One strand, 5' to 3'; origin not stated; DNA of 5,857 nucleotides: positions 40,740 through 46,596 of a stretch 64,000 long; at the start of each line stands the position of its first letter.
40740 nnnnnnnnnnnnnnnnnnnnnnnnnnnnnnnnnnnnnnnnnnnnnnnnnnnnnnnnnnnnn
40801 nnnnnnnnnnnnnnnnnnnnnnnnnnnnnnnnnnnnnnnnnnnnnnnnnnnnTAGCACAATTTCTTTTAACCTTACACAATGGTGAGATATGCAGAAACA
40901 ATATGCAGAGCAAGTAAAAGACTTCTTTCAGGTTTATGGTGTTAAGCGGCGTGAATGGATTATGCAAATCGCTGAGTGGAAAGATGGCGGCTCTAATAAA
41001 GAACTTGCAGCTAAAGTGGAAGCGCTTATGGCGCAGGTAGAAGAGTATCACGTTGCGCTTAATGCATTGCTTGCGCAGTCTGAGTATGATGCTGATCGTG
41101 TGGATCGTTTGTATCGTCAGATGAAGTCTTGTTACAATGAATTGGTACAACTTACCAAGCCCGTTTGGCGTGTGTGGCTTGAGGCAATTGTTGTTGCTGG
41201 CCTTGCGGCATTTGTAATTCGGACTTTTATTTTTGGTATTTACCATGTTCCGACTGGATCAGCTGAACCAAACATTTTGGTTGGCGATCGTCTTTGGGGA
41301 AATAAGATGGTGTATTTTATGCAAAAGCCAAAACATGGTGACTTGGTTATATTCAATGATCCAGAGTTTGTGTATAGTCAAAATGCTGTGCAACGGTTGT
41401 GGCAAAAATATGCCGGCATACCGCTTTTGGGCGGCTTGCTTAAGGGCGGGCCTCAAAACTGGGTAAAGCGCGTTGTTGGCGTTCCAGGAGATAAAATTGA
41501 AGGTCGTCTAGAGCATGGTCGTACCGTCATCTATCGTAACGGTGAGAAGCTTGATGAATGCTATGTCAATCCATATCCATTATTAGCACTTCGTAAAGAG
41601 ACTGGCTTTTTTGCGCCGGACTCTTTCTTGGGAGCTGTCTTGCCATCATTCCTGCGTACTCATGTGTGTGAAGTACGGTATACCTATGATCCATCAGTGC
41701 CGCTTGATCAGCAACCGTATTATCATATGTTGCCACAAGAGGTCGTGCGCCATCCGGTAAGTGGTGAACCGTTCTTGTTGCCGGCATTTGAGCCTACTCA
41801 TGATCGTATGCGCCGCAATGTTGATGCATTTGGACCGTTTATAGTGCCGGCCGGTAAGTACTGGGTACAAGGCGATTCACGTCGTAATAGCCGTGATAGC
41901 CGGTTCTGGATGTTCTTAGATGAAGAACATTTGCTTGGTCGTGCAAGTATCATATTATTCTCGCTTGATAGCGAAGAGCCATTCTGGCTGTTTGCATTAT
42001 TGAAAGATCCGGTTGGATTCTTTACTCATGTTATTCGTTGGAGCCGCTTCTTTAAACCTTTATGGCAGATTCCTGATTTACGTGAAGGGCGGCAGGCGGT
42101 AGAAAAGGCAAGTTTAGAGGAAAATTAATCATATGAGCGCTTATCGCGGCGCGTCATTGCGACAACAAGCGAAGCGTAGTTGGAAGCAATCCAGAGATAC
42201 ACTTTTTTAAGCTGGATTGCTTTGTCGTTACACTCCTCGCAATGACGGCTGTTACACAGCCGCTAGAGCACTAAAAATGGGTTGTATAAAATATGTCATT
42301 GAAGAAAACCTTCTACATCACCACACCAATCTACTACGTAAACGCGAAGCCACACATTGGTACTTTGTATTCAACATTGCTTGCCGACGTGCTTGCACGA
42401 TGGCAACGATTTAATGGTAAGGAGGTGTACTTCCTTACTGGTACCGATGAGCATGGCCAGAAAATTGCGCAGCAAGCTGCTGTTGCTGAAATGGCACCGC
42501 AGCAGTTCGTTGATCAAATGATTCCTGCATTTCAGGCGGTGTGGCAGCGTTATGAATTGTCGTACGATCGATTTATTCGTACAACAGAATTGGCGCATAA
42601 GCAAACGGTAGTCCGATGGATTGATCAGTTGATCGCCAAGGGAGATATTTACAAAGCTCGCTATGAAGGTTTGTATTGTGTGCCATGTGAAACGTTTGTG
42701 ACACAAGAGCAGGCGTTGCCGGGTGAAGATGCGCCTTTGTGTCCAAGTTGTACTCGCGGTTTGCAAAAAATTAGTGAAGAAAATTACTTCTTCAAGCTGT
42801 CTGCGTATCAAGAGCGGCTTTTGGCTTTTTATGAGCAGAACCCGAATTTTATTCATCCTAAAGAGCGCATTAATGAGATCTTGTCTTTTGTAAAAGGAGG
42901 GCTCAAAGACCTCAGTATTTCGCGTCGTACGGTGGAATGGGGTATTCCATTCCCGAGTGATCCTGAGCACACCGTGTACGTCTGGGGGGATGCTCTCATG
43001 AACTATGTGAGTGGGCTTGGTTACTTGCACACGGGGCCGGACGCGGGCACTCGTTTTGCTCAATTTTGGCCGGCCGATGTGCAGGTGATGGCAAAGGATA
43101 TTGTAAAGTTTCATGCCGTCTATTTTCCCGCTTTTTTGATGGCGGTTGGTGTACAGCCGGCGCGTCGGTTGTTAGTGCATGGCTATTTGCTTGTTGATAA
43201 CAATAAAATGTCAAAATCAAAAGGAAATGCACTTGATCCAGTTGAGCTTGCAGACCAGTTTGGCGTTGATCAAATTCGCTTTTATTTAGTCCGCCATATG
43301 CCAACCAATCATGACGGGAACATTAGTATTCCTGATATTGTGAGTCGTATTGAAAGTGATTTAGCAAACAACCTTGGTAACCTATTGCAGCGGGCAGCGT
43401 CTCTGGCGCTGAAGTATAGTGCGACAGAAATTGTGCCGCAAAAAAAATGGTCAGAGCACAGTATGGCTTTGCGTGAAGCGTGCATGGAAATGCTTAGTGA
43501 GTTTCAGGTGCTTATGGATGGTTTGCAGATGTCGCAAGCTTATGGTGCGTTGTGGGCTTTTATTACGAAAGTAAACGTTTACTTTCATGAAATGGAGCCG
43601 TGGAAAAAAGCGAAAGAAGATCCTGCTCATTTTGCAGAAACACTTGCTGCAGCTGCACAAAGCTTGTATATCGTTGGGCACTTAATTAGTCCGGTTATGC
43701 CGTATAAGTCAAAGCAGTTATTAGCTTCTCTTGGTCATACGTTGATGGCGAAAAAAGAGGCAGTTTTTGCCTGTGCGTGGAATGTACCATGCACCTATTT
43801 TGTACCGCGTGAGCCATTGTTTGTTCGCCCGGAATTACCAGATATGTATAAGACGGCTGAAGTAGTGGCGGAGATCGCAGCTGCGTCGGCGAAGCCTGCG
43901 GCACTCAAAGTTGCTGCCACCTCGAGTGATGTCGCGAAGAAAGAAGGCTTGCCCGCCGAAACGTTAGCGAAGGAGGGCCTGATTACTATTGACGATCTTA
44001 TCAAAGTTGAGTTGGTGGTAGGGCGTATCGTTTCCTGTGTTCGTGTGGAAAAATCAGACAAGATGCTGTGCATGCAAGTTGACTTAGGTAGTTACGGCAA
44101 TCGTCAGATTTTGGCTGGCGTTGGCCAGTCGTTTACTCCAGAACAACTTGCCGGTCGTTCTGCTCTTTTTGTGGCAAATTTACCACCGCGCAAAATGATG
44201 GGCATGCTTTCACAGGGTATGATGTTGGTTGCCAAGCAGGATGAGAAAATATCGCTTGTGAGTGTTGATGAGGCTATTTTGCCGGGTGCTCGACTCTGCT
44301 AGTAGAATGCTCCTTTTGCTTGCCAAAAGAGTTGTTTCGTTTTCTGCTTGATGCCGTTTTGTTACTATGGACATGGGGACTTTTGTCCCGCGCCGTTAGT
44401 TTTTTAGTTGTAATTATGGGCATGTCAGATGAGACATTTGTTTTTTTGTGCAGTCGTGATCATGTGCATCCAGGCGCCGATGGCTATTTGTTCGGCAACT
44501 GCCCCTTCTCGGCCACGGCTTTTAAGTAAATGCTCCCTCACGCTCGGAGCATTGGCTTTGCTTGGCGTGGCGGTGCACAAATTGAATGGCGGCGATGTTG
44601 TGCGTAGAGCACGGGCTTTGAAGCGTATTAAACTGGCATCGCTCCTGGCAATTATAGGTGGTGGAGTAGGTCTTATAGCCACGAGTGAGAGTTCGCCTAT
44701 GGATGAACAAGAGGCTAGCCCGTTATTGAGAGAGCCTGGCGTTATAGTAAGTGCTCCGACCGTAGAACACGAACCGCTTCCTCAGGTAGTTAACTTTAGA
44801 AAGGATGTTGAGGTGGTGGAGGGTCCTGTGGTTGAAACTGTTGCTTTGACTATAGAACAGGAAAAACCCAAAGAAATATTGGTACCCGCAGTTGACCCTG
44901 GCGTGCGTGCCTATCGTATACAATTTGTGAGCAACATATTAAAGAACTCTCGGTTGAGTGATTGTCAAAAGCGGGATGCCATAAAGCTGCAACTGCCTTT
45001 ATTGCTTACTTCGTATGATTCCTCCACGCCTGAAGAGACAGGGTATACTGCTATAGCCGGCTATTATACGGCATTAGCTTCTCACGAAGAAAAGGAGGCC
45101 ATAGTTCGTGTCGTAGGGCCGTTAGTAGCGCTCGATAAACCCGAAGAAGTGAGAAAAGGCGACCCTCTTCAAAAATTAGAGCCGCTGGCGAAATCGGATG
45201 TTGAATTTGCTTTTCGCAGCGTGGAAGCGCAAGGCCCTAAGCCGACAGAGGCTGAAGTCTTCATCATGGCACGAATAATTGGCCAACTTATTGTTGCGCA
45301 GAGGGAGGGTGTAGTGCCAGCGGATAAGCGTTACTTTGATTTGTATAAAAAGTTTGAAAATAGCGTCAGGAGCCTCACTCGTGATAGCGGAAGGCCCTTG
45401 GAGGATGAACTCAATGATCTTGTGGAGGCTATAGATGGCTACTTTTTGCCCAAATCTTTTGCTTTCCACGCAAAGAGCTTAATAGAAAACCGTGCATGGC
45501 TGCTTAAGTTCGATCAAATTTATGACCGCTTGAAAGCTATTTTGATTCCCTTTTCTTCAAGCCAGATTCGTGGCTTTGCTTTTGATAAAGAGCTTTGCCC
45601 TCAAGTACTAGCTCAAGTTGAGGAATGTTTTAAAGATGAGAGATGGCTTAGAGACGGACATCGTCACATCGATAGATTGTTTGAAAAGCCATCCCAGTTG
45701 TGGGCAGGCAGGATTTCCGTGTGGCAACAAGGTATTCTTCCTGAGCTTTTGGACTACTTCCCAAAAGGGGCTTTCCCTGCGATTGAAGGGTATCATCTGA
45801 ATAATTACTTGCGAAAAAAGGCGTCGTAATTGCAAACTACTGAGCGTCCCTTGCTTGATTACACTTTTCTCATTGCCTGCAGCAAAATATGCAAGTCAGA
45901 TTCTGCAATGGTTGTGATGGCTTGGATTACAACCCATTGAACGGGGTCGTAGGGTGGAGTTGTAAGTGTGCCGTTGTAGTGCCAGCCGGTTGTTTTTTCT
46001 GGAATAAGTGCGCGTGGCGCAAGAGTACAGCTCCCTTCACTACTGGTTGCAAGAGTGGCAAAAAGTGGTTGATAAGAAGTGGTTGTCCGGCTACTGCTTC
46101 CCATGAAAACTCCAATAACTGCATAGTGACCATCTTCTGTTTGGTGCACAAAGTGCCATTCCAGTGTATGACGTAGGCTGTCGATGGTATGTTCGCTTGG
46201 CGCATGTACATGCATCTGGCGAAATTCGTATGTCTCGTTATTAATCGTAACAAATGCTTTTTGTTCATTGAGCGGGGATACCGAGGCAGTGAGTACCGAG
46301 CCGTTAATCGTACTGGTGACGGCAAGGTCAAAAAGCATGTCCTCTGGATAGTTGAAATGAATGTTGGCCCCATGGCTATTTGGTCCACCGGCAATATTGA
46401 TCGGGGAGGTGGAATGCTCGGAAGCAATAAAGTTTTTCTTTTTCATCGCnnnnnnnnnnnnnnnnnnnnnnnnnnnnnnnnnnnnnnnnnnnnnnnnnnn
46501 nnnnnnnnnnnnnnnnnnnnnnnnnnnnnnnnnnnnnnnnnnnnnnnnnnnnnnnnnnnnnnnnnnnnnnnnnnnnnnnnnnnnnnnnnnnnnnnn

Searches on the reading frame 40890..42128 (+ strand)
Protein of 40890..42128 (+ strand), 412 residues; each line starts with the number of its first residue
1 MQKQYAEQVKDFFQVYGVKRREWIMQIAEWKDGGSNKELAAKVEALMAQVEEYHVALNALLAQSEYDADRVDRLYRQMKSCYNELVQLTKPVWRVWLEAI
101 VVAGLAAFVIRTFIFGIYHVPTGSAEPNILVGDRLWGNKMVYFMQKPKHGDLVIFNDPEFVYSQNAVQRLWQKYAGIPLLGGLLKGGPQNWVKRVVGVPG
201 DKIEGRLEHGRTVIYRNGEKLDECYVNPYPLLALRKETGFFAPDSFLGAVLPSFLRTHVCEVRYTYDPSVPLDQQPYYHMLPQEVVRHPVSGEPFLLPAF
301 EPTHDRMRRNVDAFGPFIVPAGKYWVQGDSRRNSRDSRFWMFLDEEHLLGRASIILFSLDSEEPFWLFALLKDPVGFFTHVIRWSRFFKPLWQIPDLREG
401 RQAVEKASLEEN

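Call 49: search_protein_families(library=pfam, proteins=[window:40890-42128:+], max_evalue=0.001)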
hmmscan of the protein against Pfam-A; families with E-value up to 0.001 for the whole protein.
window:40890-42128:+ (412 aa): 1 family
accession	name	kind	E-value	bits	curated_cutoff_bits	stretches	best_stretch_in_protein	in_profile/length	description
PF10502.14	Peptidase_S26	-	9.9e-37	126.9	22.9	1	94-356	2-167/168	Signal peptidase, peptidase S26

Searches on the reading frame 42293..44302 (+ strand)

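Call 49: search_protein_families(library=pfam, proteins=[window:42293-44302:+], max_evalue=0.001)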
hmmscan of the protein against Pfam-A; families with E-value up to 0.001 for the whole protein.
window:42293-44302:+ (669 aa): 6 families
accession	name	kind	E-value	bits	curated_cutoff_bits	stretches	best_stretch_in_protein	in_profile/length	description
PF09334.17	tRNA-synt_1g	-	6.9e-104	348.1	20.1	1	8-368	2-390/391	tRNA synthetases class I (M)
PF00133.28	tRNA-synt_1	-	1.5e-26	93.6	22.7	2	4-221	22-244/414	tRNA synthetases class I (I, L, M and V)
PF01588.26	tRNA_bind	-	2.2e-20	73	27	1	574-666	1-95/96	Putative tRNA binding domain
PF01406.26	tRNA-synt_1e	-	1.2e-12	48.3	27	2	16-124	19-126/301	tRNA synthetases class I (C) catalytic domain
PF19303.5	Anticodon_3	-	7.1e-09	36.1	23.5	1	384-484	5-105/152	Anticodon binding domain of methionyl tRNA ligase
PF08264.19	Anticodon_1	-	0.00057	20.2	25.1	0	399-498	10-106/148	Anticodon-binding domain of tRNA ligase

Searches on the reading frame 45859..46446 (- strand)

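Call 49: search_protein_families(library=pfam, proteins=[window:45859-46446:-], max_evalue=0.001)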
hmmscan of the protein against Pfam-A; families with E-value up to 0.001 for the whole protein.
window:45859-46446:- (195 aa): 1 family
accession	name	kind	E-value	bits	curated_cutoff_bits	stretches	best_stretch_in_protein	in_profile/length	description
PF00194.26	Carb_anhydrase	-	7.5e-19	68.8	27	1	8-190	13-222/254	Eukaryotic-type carbonic anhydrase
